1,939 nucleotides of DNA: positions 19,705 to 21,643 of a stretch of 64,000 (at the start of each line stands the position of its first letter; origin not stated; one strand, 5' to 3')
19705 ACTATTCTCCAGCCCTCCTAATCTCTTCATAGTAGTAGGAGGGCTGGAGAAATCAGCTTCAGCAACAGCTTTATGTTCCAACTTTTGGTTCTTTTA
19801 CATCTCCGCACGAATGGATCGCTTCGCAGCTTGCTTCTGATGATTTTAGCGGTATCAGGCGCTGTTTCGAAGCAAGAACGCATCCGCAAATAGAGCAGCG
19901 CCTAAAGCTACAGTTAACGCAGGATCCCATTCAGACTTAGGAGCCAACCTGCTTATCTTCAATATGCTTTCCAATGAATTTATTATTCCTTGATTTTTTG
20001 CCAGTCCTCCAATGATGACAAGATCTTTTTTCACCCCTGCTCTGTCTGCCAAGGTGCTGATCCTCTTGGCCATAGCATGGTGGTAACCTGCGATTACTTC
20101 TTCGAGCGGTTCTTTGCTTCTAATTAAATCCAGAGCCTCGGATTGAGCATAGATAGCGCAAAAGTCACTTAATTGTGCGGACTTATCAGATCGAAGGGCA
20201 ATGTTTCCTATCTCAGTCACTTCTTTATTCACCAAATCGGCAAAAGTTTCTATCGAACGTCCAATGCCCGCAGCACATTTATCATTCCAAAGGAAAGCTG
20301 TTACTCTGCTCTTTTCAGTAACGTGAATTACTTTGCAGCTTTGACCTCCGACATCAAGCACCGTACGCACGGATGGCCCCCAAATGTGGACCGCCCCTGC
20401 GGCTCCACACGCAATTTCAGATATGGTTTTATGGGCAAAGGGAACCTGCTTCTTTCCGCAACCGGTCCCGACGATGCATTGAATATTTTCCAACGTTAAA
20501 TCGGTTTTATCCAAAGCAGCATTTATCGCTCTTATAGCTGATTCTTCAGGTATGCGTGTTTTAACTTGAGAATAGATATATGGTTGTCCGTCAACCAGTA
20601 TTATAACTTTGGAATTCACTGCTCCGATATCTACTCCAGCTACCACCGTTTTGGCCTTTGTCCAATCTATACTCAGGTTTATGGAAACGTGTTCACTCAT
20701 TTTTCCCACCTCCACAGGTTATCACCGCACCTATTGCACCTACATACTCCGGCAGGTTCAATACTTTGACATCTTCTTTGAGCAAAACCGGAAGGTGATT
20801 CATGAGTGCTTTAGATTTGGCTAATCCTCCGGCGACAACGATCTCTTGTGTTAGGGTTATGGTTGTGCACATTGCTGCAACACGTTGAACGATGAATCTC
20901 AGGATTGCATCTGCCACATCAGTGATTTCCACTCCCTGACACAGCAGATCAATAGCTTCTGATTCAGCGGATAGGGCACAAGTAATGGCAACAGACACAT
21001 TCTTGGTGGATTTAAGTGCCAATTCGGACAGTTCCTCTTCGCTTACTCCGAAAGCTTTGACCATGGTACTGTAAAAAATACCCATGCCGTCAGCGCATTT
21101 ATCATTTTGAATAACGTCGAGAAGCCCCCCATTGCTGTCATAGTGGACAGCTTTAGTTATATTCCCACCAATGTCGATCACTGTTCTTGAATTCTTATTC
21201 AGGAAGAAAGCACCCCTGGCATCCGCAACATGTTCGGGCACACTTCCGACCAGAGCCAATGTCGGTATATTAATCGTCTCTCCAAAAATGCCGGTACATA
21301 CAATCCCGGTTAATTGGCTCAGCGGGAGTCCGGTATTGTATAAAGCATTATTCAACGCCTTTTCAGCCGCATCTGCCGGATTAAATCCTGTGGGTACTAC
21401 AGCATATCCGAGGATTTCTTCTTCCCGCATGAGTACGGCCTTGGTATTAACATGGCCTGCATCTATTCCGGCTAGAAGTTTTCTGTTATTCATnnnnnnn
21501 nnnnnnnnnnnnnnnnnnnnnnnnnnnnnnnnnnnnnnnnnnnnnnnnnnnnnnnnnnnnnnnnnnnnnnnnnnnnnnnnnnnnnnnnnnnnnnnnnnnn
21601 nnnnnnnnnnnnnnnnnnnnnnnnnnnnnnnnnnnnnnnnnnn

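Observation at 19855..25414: Four-subunit class-I benzoyl-CoA-reductase / 2-hydroxyacyl-CoA-dehydratase-like operon with two HgdC-type ATPases, divergently paired with a TetR regulator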

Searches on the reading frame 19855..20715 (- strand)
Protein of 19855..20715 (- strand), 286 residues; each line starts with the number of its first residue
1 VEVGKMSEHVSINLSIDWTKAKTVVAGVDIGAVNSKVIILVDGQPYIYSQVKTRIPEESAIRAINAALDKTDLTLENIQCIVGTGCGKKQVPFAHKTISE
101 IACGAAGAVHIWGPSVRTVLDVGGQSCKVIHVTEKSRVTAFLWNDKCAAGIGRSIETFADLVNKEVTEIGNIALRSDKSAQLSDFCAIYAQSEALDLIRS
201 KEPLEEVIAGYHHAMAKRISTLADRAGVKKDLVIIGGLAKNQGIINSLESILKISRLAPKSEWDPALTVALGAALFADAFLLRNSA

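Call 4: search_protein_families(library=pfam, proteins=[window:19855-20715:-])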
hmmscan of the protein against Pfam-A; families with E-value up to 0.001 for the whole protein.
window:19855-20715:- (286 aa): 1 family
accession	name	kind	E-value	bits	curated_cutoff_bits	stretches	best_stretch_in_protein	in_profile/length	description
PF01869.26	BcrAD_BadFG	-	3.1e-39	135.6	31.5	1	27-277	2-271/271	BadF/BadG/BcrA/BcrD ATPase family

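Call 5: search_protein_families(library=ncbifam, proteins=[window:19855-20715:-], max_evalue=0.00001)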
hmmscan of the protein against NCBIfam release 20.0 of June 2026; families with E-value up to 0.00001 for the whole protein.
window:19855-20715:- (286 aa): 5 families
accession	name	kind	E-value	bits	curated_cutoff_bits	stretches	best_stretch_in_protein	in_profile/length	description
TIGR03192.1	benz_CoA_bzdQ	equivalog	1.3e-68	231.6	380.2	1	8-280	17-289/293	benzoyl-CoA reductase, bzd-type, subunit Q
TIGR00241.1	CoA_E_activ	domain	1.4e-52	178.7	125.4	1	25-275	2-247/248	acyl-CoA dehydratase activase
TIGR02259.1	benz_CoA_red_A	equivalog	3.1e-36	125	578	1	64-277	220-432/432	benzoyl-CoA reductase subunit A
TIGR02261.1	benz_CoA_red_D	equivalog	2.8e-25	89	312.85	1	23-276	1-261/262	benzoyl-CoA reductase subunit D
TIGR03286.1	methan_mark_15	hypoth_equivalog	5.4e-22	78.3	455.75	1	20-279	141-403/404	methanogenesis marker 15 protein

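Call 21: search_solved_structures(query=window:19855-20715:-, max_evalue=0.001)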
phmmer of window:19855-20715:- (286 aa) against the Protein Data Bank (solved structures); distinct sequences matched with E-value up to 0.001: 5.
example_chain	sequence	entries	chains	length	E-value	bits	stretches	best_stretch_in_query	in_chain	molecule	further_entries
4eht_A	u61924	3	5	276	3.3e-49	171.1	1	26-277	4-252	Activator of 2-hydroxyisocaproyl-CoA dehydratase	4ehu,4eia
1hux_A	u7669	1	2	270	8.7e-45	156.6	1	26-277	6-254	ACTIVATOR OF (R)-2-HYDROXYGLUTARYL-COA DEHYDRATASE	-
9gai_D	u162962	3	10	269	2.3e-42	148.7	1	26-279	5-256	3-methylbenzoyl-CoA reductase alpha subunit MbdQ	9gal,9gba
7yyl_E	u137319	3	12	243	1.4e-30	110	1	25-277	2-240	Putative CoA-substrate-specific enzyme activase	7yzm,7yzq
9gai_C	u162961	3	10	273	1.2e-23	87.2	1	26-278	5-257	3-methylbenzoyl-CoA reductase delta subunit MbdP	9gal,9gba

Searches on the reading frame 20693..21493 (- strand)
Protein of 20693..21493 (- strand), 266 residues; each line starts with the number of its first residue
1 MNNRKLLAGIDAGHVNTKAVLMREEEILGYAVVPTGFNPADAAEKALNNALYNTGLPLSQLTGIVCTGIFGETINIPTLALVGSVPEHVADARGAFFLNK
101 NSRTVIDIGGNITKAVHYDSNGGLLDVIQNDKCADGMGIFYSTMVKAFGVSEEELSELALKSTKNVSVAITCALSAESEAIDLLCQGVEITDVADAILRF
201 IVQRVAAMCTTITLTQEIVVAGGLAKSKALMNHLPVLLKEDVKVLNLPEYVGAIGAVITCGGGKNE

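Call 4: search_protein_families(library=pfam, proteins=[window:20693-21493:-])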
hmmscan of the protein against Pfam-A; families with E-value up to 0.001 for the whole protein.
window:20693-21493:- (266 aa): 1 family
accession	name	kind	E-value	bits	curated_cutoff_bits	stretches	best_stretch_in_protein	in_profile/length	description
PF01869.26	BcrAD_BadFG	-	9.3e-34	117.6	31.5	1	9-258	2-269/271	BadF/BadG/BcrA/BcrD ATPase family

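Call 5: search_protein_families(library=ncbifam, proteins=[window:20693-21493:-], max_evalue=0.00001)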
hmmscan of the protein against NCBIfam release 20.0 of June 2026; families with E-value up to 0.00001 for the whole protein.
window:20693-21493:- (266 aa): 6 families
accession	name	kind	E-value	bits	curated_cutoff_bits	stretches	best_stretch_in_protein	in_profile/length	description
TIGR00241.1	CoA_E_activ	domain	9.2e-49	166.2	125.4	1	8-258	3-247/248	acyl-CoA dehydratase activase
TIGR03192.1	benz_CoA_bzdQ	equivalog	4.8e-27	95.2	380.2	1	6-256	33-282/293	benzoyl-CoA reductase, bzd-type, subunit Q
TIGR03286.1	methan_mark_15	hypoth_equivalog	7e-24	84.5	455.75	1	6-259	145-400/404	methanogenesis marker 15 protein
TIGR02259.1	benz_CoA_red_A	equivalog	2.3e-23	82.7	578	1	90-243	256-410/432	benzoyl-CoA reductase subunit A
TIGR02261.1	benz_CoA_red_D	equivalog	7.8e-23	81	312.85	1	8-258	4-260/262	benzoyl-CoA reductase subunit D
NF009842.0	PRK13317.1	equivalog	2.5e-06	27.1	234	0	191-259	196-271/277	type II pantothenate kinase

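Call 22: search_solved_structures(query=window:20693-21493:-, max_evalue=0.001)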
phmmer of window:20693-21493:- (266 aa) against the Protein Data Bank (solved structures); distinct sequences matched with E-value up to 0.001: 5.
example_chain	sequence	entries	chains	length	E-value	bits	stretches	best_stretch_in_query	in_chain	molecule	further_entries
9gai_D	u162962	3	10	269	1.8e-32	116.2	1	5-258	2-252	3-methylbenzoyl-CoA reductase alpha subunit MbdQ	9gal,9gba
4eht_A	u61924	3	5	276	3.5e-32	115.2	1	8-258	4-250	Activator of 2-hydroxyisocaproyl-CoA dehydratase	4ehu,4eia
1hux_A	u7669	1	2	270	1.2e-30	110.2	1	8-258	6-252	ACTIVATOR OF (R)-2-HYDROXYGLUTARYL-COA DEHYDRATASE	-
7yyl_E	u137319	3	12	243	2.3e-21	79.8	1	7-258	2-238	Putative CoA-substrate-specific enzyme activase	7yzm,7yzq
9gai_C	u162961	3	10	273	8.3e-19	71.4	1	8-258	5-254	3-methylbenzoyl-CoA reductase delta subunit MbdP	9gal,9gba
